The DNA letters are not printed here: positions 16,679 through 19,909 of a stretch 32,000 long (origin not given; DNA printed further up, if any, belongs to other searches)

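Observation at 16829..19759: Bacterial Dna2-like Fe-S nuclease-helicase fusion (Cas4-type nuclease + Upf1/Dna2 SF1B helicase), possibly Nhi-like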

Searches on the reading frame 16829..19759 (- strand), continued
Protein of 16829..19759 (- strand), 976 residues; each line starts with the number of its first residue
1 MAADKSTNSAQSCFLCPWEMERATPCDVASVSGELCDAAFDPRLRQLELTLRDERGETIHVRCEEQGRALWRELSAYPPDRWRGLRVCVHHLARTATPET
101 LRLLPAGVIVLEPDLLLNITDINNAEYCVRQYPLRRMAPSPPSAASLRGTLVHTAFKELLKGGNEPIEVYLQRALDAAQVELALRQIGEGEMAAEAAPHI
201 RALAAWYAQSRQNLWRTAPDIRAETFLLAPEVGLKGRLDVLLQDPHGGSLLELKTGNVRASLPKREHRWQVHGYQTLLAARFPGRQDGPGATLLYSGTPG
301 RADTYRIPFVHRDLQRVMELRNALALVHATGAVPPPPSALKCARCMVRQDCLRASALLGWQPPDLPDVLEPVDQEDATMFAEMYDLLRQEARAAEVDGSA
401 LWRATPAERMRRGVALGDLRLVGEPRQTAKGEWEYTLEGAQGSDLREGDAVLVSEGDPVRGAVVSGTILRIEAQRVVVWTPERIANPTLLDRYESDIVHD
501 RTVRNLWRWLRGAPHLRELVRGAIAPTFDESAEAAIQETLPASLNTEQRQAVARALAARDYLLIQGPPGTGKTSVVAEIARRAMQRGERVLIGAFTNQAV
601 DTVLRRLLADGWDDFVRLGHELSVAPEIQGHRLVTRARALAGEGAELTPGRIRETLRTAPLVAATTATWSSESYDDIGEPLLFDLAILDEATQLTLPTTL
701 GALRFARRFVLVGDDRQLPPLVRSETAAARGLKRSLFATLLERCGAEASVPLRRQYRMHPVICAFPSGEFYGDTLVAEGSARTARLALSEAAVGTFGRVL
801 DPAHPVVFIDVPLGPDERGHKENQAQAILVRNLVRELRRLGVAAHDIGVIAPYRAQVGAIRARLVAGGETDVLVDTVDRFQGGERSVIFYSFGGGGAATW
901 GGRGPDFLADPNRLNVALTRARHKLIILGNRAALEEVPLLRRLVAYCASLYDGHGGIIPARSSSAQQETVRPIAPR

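Call 10: find_homologous_proteins(query=window:16829-19759:-, max_evalue=1e-10)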
Query window:16829-19759:- (976 aa): 565 proteins with E <= 1e-10 among 8000 candidates; the best 120 are listed.
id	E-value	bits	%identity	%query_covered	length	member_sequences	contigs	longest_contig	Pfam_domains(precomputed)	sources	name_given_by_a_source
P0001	0.0e+0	2017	92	100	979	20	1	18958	PF13087.13,PF13086.13,PF12705.14,PF13604.13,PF08696.18,PF13245.13,PF13191.13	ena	-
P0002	0.0e+0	2006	92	100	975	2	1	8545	PF13087.13,PF13086.13,PF12705.14,PF13604.13,PF08696.18,PF13245.13,PF13191.13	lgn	-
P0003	0.0e+0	1986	91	100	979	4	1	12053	PF13087.13,PF13086.13,PF12705.14,PF13604.13,PF08696.18,PF13245.13,PF13191.13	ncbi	ncbi:MAG TPA: AAA domain-containing protein [Ktedonobacterales bacterium]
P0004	0.0e+0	1963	92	98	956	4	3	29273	PF13087.13,PF13086.13,PF12705.14,PF13604.13,PF08696.18,PF13245.13,PF13191.13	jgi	jgi:DNA replication ATP-dependent helicase Dna2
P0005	0.0e+0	1942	91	98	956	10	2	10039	PF13087.13,PF13086.13,PF12705.14,PF13604.13,PF08696.18,PF13245.13,PF13191.13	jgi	jgi:DNA replication ATP-dependent helicase Dna2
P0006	0.0e+0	1834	84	100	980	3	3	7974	PF13087.13,PF13086.13,PF12705.14,PF13604.13,PF08696.18,PF13245.13,PF13191.13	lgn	-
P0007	0.0e+0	1808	83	100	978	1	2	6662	PF13087.13,PF13086.13,PF12705.14,PF13604.13,PF08696.18,PF13245.13,PF13191.13,PF00580.28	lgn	-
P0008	0.0e+0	1801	84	99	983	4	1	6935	PF13087.13,PF13086.13,PF12705.14,PF01443.25,PF13604.13,PF08696.18,PF13245.13,PF13191.13,PF00580.28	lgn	-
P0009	0.0e+0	1775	83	98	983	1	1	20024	PF13087.13,PF13086.13,PF12705.14,PF13604.13,PF08696.18,PF13245.13,PF13191.13,PF00580.28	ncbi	ncbi:MAG: AAA domain-containing protein [Nitrososphaerota archaeon]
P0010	0.0e+0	1760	80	100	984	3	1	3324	PF13087.13,PF13086.13,PF12705.14,PF13604.13,PF08696.18,PF13245.13,PF13191.13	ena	-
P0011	0.0e+0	1736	81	98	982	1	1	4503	PF13087.13,PF13086.13,PF12705.14,PF13604.13,PF08696.18,PF13245.13,PF13191.13,PF00580.28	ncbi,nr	ncbi:MAG TPA: AAA domain-containing protein [Ktedonobacterales bacterium]|nr:AAA domain-containing p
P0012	0.0e+0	1723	79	99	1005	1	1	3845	PF13087.13,PF13086.13,PF12705.14,PF13604.13,PF08696.18,PF13245.13,PF13191.13,PF00580.28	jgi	jgi:DNA replication ATP-dependent helicase/nuclease Dna2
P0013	0.0e+0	1700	79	100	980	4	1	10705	PF13087.13,PF13086.13,PF12705.14,PF13604.13,PF08696.18,PF13245.13,PF13191.13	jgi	jgi:DNA replication ATP-dependent helicase/nuclease Dna2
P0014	0.0e+0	1683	79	98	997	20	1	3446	PF13087.13,PF13086.13,PF12705.14,PF13604.13,PF08696.18,PF13245.13,PF13191.13,PF00580.28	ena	-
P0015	0.0e+0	1660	78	99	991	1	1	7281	PF13087.13,PF13086.13,PF12705.14,PF13604.13,PF08696.18,PF13245.13,PF13191.13,PF00580.28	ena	-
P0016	0.0e+0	1650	78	99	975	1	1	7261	PF13087.13,PF13086.13,PF12705.14,PF13604.13,PF08696.18,PF13245.13,PF13191.13,PF00580.28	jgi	jgi:DNA replication ATP-dependent helicase Dna2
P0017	0.0e+0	1633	77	100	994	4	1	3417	PF13087.13,PF13086.13,PF12705.14,PF13604.13,PF08696.18,PF13245.13,PF20720.4,PF13191.13,PF00580.28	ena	-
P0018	0.0e+0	1589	88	83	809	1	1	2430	PF13087.13,PF13086.13,PF12705.14,PF13604.13,PF08696.18,PF13245.13,PF13191.13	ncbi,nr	ncbi:MAG TPA: AAA domain-containing protein, partial [Ktedonobacterales bacterium]|nr:AAA domain-con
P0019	0.0e+0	1289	66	98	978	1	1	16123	PF13087.13,PF13086.13,PF12705.14,PF01443.25,PF13604.13,PF08696.18,PF13245.13,PF00580.28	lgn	-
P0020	0.0e+0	1204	62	98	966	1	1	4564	PF13087.13,PF13086.13,PF12705.14,PF13604.13,PF08696.18,PF13245.13,PF13191.13,PF00580.28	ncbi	-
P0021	0.0e+0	1202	62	97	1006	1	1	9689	PF13087.13,PF13086.13,PF12705.14,PF13604.13,PF08696.18,PF13245.13,PF13191.13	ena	-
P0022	0.0e+0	1190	62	95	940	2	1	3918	PF13087.13,PF13086.13,PF12705.14,PF13604.13,PF08696.18,PF13245.13,PF00580.28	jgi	jgi:DNA replication ATP-dependent helicase Dna2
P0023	0.0e+0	1187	60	97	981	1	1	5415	PF13087.13,PF13086.13,PF12705.14,PF13604.13,PF08696.18,PF13245.13,PF00580.28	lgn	-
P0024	0.0e+0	1185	62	93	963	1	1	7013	PF13087.13,PF13086.13,PF12705.14,PF13604.13,PF08696.18,PF13245.13,PF00580.28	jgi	jgi:DNA replication ATP-dependent helicase Dna2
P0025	0.0e+0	1177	61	97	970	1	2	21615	PF13087.13,PF13086.13,PF12705.14,PF01443.25,PF13604.13,PF08696.18,PF13245.13,PF13191.13,PF00580.28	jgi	jgi:DNA replication ATP-dependent helicase Dna2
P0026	0.0e+0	1174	58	99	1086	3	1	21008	PF13087.13,PF13086.13,PF12705.14,PF13604.13,PF08696.18,PF13245.13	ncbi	-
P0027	0.0e+0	1170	60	97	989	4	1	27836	PF13087.13,PF13086.13,PF12705.14,PF13604.13,PF08696.18,PF13245.13,PF13191.13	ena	-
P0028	0.0e+0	1167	59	99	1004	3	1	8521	PF13087.13,PF13086.13,PF12705.14,PF13604.13,PF08696.18,PF13245.13,PF13191.13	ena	-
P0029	0.0e+0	1167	60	98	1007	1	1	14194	PF13087.13,PF13086.13,PF12705.14,PF13604.13,PF08696.18,PF13245.13,PF00580.28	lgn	-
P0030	0.0e+0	1159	59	99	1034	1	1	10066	PF13087.13,PF13086.13,PF12705.14,PF13604.13,PF08696.18,PF13245.13,PF13191.13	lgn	-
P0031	0.0e+0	1157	60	98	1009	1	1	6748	PF13087.13,PF13086.13,PF12705.14,PF13604.13,PF08696.18,PF13245.13,PF13191.13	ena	-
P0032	0.0e+0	1157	59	98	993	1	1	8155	PF13087.13,PF13086.13,PF12705.14,PF13604.13,PF08696.18,PF13245.13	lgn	-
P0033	0.0e+0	1155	59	99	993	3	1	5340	PF13087.13,PF13086.13,PF12705.14,PF13604.13,PF08696.18,PF13245.13,PF13191.13,PF00580.28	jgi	jgi:DNA replication ATP-dependent helicase Dna2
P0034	0.0e+0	1154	62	93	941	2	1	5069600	PF13087.13,PF13086.13,PF12705.14,PF13604.13,PF08696.18,PF13245.13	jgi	jgi:DNA replication ATP-dependent helicase Dna2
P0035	0.0e+0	1152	57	99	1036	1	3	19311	PF13087.13,PF13086.13,PF12705.14,PF01443.25,PF13604.13,PF08696.18,PF13245.13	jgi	-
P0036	0.0e+0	1152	59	98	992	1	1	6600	PF13087.13,PF13086.13,PF12705.14,PF13604.13,PF08696.18,PF13245.13,PF00580.28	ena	-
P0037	0.0e+0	1149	60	98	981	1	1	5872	PF13087.13,PF13086.13,PF12705.14,PF13604.13,PF08696.18,PF13245.13,PF13191.13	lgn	-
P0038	0.0e+0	1149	60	98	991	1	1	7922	PF13087.13,PF13086.13,PF12705.14,PF13604.13,PF08696.18,PF13245.13,PF13401.13,PF13191.13,PF00580.28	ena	-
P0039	0.0e+0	1147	60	98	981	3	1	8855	PF13087.13,PF13086.13,PF12705.14,PF13604.13,PF08696.18,PF13245.13,PF00580.28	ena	-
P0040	0.0e+0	1145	58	98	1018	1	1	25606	PF13087.13,PF13086.13,PF12705.14,PF13604.13,PF08696.18,PF13245.13,PF13191.13,PF00580.28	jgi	jgi:DNA replication ATP-dependent helicase Dna2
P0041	0.0e+0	1145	58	99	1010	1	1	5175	PF13087.13,PF13086.13,PF12705.14,PF13604.13,PF08696.18,PF13245.13,PF13191.13,PF00580.28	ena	-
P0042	0.0e+0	1145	59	97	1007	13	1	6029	PF13087.13,PF13086.13,PF12705.14,PF13604.13,PF08696.18,PF13245.13,PF13191.13,PF00580.28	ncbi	ncbi:MAG: AAA domain-containing protein [Ktedonobacterales bacterium]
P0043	0.0e+0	1144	58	98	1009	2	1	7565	PF13087.13,PF13086.13,PF12705.14,PF13604.13,PF08696.18,PF13245.13,PF13191.13,PF00580.28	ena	-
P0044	0.0e+0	1142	59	98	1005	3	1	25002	PF13087.13,PF13086.13,PF12705.14,PF01443.25,PF13604.13,PF08696.18,PF13245.13,PF00580.28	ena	-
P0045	0.0e+0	1140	57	98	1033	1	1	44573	PF13087.13,PF13086.13,PF12705.14,PF13604.13,PF08696.18,PF13245.13,PF00580.28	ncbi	ncbi:MAG TPA: AAA domain-containing protein [Ktedonobacterales bacterium]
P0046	0.0e+0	1138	59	98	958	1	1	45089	PF13087.13,PF13086.13,PF12705.14,PF01443.25,PF13604.13,PF08696.18,PF13245.13,PF04851.22,PF13191.13,PF00580.28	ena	-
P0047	0.0e+0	1138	59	98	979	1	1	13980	PF13087.13,PF13086.13,PF12705.14,PF13604.13,PF08696.18,PF13245.13,PF13191.13,PF00580.28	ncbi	-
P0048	0.0e+0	1136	60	97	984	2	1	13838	PF13087.13,PF13086.13,PF12705.14,PF01443.25,PF13604.13,PF08696.18,PF13245.13,PF13191.13,PF00580.28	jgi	jgi:DNA replication ATP-dependent helicase Dna2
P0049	0.0e+0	1136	58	97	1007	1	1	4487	PF13087.13,PF13086.13,PF12705.14,PF13604.13,PF08696.18,PF13245.13,PF00580.28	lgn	-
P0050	0.0e+0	1135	61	98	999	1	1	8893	PF13087.13,PF13086.13,PF12705.14,PF13604.13,PF08696.18,PF13245.13,PF13481.13,PF13191.13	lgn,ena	-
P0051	0.0e+0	1134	60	98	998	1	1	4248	PF13087.13,PF13086.13,PF12705.14,PF13604.13,PF08696.18,PF13245.13,PF13191.13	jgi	jgi:DNA replication ATP-dependent helicase/nuclease Dna2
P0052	0.0e+0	1132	58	97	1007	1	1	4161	PF13087.13,PF13086.13,PF12705.14,PF13604.13,PF08696.18,PF13245.13,PF00580.28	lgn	-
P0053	0.0e+0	1131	58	100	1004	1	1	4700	PF13087.13,PF13086.13,PF12705.14,PF13604.13,PF08696.18,PF13245.13,PF00580.28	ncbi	-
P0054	0.0e+0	1131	57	99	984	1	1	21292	PF13087.13,PF13086.13,PF12705.14,PF13604.13,PF08696.18,PF13245.13,PF13401.13,PF13191.13,PF00580.28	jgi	-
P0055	0.0e+0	1131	56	97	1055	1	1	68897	PF13087.13,PF13086.13,PF12705.14,PF13604.13,PF08696.18,PF13245.13,PF00580.28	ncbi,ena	-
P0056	0.0e+0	1131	61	94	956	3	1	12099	PF13087.13,PF13086.13,PF12705.14,PF13604.13,PF08696.18,PF13245.13,PF04851.22,PF00580.28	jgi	jgi:DNA replication ATP-dependent helicase Dna2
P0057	0.0e+0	1131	60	98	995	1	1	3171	PF13087.13,PF13086.13,PF12705.14,PF13604.13,PF08696.18,PF13245.13,PF13191.13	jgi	-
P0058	0.0e+0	1129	61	97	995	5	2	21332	PF13087.13,PF13086.13,PF12705.14,PF13604.13,PF08696.18,PF13245.13,PF00580.28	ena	-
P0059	0.0e+0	1128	58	98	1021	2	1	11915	PF13087.13,PF13086.13,PF12705.14,PF13604.13,PF08696.18,PF13245.13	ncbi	-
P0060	0.0e+0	1128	58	98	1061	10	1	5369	PF13087.13,PF13086.13,PF12705.14,PF13604.13,PF08696.18,PF13245.13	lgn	-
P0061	0.0e+0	1126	58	98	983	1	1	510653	PF13087.13,PF13086.13,PF12705.14,PF13604.13,PF08696.18,PF13245.13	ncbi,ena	-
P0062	0.0e+0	1125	58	98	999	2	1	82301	PF13087.13,PF13086.13,PF12705.14,PF13604.13,PF08696.18,PF13245.13,PF13191.13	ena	-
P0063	0.0e+0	1124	55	98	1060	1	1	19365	PF13087.13,PF13086.13,PF12705.14,PF01443.25,PF13604.13,PF08696.18,PF13245.13,PF00580.28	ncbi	ncbi:MAG TPA: AAA domain-containing protein [Ktedonobacterales bacterium]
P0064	0.0e+0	1120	59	97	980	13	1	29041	PF13087.13,PF13086.13,PF12705.14,PF13604.13,PF08696.18,PF13245.13,PF00580.28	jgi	jgi:DNA replication ATP-dependent helicase/nuclease Dna2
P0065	0.0e+0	1120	57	98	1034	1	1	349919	PF13087.13,PF13086.13,PF12705.14,PF13604.13,PF08696.18,PF13245.13,PF13191.13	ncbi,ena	-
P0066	0.0e+0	1120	58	98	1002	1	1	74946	PF13087.13,PF13086.13,PF12705.14,PF13604.13,PF08696.18,PF13245.13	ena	-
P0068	0.0e+0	1118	57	98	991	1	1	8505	PF13087.13,PF13086.13,PF12705.14,PF01443.25,PF13604.13,PF08696.18,PF13245.13,PF00580.28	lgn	-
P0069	0.0e+0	1117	58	97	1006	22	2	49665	PF13087.13,PF13086.13,PF12705.14,PF01443.25,PF13604.13,PF08696.18,PF13245.13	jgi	jgi:DNA replication ATP-dependent helicase Dna2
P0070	0.0e+0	1116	58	97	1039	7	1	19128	PF13087.13,PF13086.13,PF12705.14,PF13604.13,PF08696.18,PF13245.13,PF13191.13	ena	-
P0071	0.0e+0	1116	56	98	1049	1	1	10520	PF13087.13,PF13086.13,PF12705.14,PF01443.25,PF13604.13,PF08696.18,PF13245.13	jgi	jgi:DNA replication ATP-dependent helicase Dna2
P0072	0.0e+0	1114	59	98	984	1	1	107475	PF13087.13,PF13086.13,PF12705.14,PF13604.13,PF08696.18,PF13245.13,PF00580.28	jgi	jgi:DNA replication ATP-dependent helicase Dna2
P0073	0.0e+0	1113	59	99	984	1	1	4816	PF13087.13,PF13086.13,PF12705.14,PF13604.13,PF08696.18,PF13245.13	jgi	jgi:DNA replication ATP-dependent helicase Dna2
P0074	0.0e+0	1112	58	97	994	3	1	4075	PF13087.13,PF13086.13,PF12705.14,PF13604.13,PF08696.18,PF13245.13,PF13191.13,PF00580.28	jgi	jgi:DNA replication ATP-dependent helicase Dna2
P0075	0.0e+0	1108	59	93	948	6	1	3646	PF13087.13,PF13086.13,PF01443.25,PF13604.13,PF08696.18,PF13245.13,PF13191.13,PF00580.28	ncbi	ncbi:MAG TPA: AAA domain-containing protein, partial [Ktedonobacterales bacterium]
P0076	0.0e+0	1107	58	98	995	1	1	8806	PF13087.13,PF13086.13,PF12705.14,PF13604.13,PF08696.18,PF13245.13,PF13191.13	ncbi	-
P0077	0.0e+0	1106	59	97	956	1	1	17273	PF13087.13,PF13086.13,PF12705.14,PF01443.25,PF13604.13,PF08696.18,PF13245.13,PF00580.28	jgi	jgi:DNA replication ATP-dependent helicase Dna2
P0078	0.0e+0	1103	58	97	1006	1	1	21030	PF13087.13,PF13086.13,PF12705.14,PF01443.25,PF13604.13,PF08696.18,PF13245.13,PF13191.13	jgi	jgi:DNA replication ATP-dependent helicase Dna2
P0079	0.0e+0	1103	62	87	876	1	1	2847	PF13087.13,PF13086.13,PF12705.14,PF13604.13,PF08696.18,PF13245.13,PF13191.13,PF00580.28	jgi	jgi:DNA replication ATP-dependent helicase Dna2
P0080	0.0e+0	1103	58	98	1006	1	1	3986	PF13087.13,PF13086.13,PF12705.14,PF13604.13,PF08696.18,PF13245.13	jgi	jgi:DNA replication ATP-dependent helicase Dna2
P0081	0.0e+0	1102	57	97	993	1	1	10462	PF13087.13,PF13086.13,PF12705.14,PF13604.13,PF08696.18,PF13245.13,PF00580.28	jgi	jgi:DNA replication ATP-dependent helicase Dna2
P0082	0.0e+0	1099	56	97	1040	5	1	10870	PF13087.13,PF13086.13,PF12705.14,PF13604.13,PF08696.18,PF13245.13,PF13191.13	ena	-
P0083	0.0e+0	1099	59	93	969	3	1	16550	PF13087.13,PF13086.13,PF12705.14,PF01443.25,PF13604.13,PF08696.18,PF13245.13,PF13191.13,PF00580.28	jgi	jgi:DNA replication ATP-dependent helicase Dna2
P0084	0.0e+0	1098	58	98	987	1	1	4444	PF13087.13,PF13086.13,PF12705.14,PF13604.13,PF08696.18,PF13245.13,PF13191.13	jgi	jgi:DNA replication ATP-dependent helicase Dna2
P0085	0.0e+0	1095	56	99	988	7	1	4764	PF13087.13,PF13086.13,PF12705.14,PF13604.13,PF08696.18,PF13245.13,PF13481.13,PF13191.13,PF00580.28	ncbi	-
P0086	0.0e+0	1094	58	93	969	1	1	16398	PF13087.13,PF13086.13,PF12705.14,PF01443.25,PF13604.13,PF08696.18,PF13245.13,PF13191.13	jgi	jgi:DNA replication ATP-dependent helicase Dna2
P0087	0.0e+0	1094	58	98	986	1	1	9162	PF13087.13,PF13086.13,PF12705.14,PF13604.13,PF08696.18,PF13245.13,PF13401.13,PF13191.13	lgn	-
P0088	0.0e+0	1093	57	97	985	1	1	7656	PF13087.13,PF13086.13,PF05127.22,PF12705.14,PF13604.13,PF08696.18,PF13245.13,PF13191.13,PF00580.28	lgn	-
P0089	0.0e+0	1089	59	93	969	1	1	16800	PF13087.13,PF13086.13,PF12705.14,PF01443.25,PF13604.13,PF08696.18,PF13245.13,PF13191.13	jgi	jgi:DNA replication ATP-dependent helicase Dna2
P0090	0.0e+0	1086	55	98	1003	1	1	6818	PF20030.6,PF13087.13,PF13086.13,PF12705.14,PF13604.13,PF08696.18,PF13245.13,PF13191.13,PF00580.28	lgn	-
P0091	0.0e+0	1085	57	98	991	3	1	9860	PF13087.13,PF13086.13,PF12705.14,PF13604.13,PF08696.18,PF13245.13,PF13401.13,PF13191.13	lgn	-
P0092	0.0e+0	1084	59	92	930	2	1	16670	PF13087.13,PF13086.13,PF12705.14,PF01443.25,PF13604.13,PF08696.18,PF13245.13,PF04851.22,PF13191.13,PF00580.28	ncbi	ncbi:MAG TPA: AAA domain-containing protein [Ktedonobacterales bacterium]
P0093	0.0e+0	1081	57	97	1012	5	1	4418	PF13087.13,PF13086.13,PF12705.14,PF13604.13,PF08696.18,PF13245.13,PF13191.13,PF00580.28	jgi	jgi:DNA replication ATP-dependent helicase Dna2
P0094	0.0e+0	1079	58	97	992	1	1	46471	PF13087.13,PF13086.13,PF12705.14,PF01443.25,PF13604.13,PF08696.18,PF13245.13,PF13191.13,PF00580.28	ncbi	-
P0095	0.0e+0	1078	55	99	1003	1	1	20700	PF13087.13,PF13086.13,PF05127.22,PF12705.14,PF13604.13,PF08696.18,PF13245.13,PF13191.13,PF00580.28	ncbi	-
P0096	0.0e+0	1077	57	98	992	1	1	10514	PF13087.13,PF13086.13,PF12705.14,PF13604.13,PF08696.18,PF13245.13,PF00580.28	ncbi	ncbi:MAG: AAA domain-containing protein [Ktedonobacterales bacterium]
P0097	0.0e+0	1067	55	98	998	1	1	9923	PF13087.13,PF13086.13,PF12705.14,PF13604.13,PF08696.18,PF13245.13,PF13191.13,PF00580.28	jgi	jgi:DNA replication ATP-dependent helicase Dna2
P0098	0.0e+0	1066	56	97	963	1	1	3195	PF13087.13,PF13086.13,PF12705.14,PF13604.13,PF08696.18,PF13245.13,PF13191.13,PF00580.28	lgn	-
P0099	0.0e+0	1065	58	91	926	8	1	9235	PF13087.13,PF13086.13,PF12705.14,PF13604.13,PF08696.18,PF13245.13,PF13191.13,PF00580.28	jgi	jgi:DNA replication ATP-dependent helicase Dna2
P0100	0.0e+0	1064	57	98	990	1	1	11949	PF13087.13,PF13086.13,PF12705.14,PF01443.25,PF13604.13,PF08696.18,PF13245.13,PF04851.22,PF00580.28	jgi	jgi:DNA replication ATP-dependent helicase Dna2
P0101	0.0e+0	1063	85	57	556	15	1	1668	PF13086.13,PF12705.14,PF13604.13,PF08696.18,PF13245.13,PF13191.13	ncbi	ncbi:MAG TPA: AAA domain-containing protein, partial [Ktedonobacterales bacterium]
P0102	0.0e+0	1062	56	98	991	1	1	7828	PF13087.13,PF13086.13,PF12705.14,PF13604.13,PF08696.18,PF13245.13,PF00580.28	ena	-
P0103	0.0e+0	1060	56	99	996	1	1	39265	PF13087.13,PF13086.13,PF12705.14,PF13604.13,PF08696.18,PF13245.13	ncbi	ncbi:MAG TPA: AAA domain-containing protein [Ktedonobacterales bacterium]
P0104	0.0e+0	1058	56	97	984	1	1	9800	PF13087.13,PF13086.13,PF12705.14,PF13604.13,PF08696.18,PF13245.13,PF00580.28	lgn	-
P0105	0.0e+0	1058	56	98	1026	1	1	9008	PF13087.13,PF13086.13,PF12705.14,PF13604.13,PF08696.18,PF13245.13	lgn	-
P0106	0.0e+0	1058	56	98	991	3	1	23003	PF13087.13,PF13086.13,PF12705.14,PF13604.13,PF08696.18,PF13245.13,PF13401.13,PF13191.13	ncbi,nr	ncbi:MAG TPA: AAA domain-containing protein [Ktedonobacterales bacterium]|nr:AAA domain-containing p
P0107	0.0e+0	1054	55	98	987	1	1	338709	PF13087.13,PF13086.13,PF12705.14,PF13604.13,PF08696.18,PF13245.13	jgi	jgi:DNA replication ATP-dependent helicase Dna2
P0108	0.0e+0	1051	56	98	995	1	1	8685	PF13087.13,PF13086.13,PF12705.14,PF13604.13,PF08696.18,PF13245.13,PF00580.28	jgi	jgi:DNA replication ATP-dependent helicase Dna2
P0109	0.0e+0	1048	60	87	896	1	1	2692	PF13087.13,PF13086.13,PF12705.14,PF13604.13,PF08696.18,PF13245.13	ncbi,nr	ncbi:MAG TPA: AAA domain-containing protein, partial [Ktedonobacterales bacterium]|nr:AAA domain-con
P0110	0.0e+0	1047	56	98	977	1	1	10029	PF13087.13,PF13086.13,PF12705.14,PF13604.13,PF08696.18,PF13245.13,PF00580.28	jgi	jgi:DNA replication ATP-dependent helicase Dna2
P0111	0.0e+0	1044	59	90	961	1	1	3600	PF13087.13,PF13086.13,PF12705.14,PF13604.13,PF08696.18,PF13245.13,PF00580.28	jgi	jgi:DNA replication ATP-dependent helicase Dna2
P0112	0.0e+0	1039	55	98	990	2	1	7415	PF13087.13,PF13086.13,PF12705.14,PF13604.13,PF08696.18,PF13245.13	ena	-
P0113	0.0e+0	1039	54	97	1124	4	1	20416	PF13087.13,PF13086.13,PF12705.14,PF13604.13,PF08696.18,PF13245.13,PF13191.13,PF00580.28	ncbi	-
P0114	0.0e+0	1036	55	98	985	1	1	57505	PF13087.13,PF13086.13,PF12705.14,PF13604.13,PF08696.18,PF13245.13,PF13191.13,PF00580.28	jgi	jgi:DNA replication ATP-dependent helicase Dna2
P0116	0.0e+0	1031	48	60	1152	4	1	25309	PF13087.13,PF13086.13,PF12705.14,PF13604.13,PF08696.18,PF13245.13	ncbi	-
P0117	0.0e+0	1030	57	90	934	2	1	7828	PF13087.13,PF13086.13,PF12705.14,PF13604.13,PF08696.18,PF13245.13,PF00580.28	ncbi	-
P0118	0.0e+0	1026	56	93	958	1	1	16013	PF13087.13,PF13086.13,PF12705.14,PF13604.13,PF08696.18,PF13245.13,PF00580.28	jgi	jgi:DNA replication ATP-dependent helicase Dna2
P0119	0.0e+0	1024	56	97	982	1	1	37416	PF13087.13,PF13086.13,PF12705.14,PF13604.13,PF08696.18,PF13245.13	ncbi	ncbi:MAG TPA: AAA domain-containing protein [Ktedonobacterales bacterium]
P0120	0.0e+0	1022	58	87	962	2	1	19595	PF13087.13,PF13086.13,PF12705.14,PF13604.13,PF08696.18,PF13245.13,PF00580.28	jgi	jgi:DNA replication ATP-dependent helicase Dna2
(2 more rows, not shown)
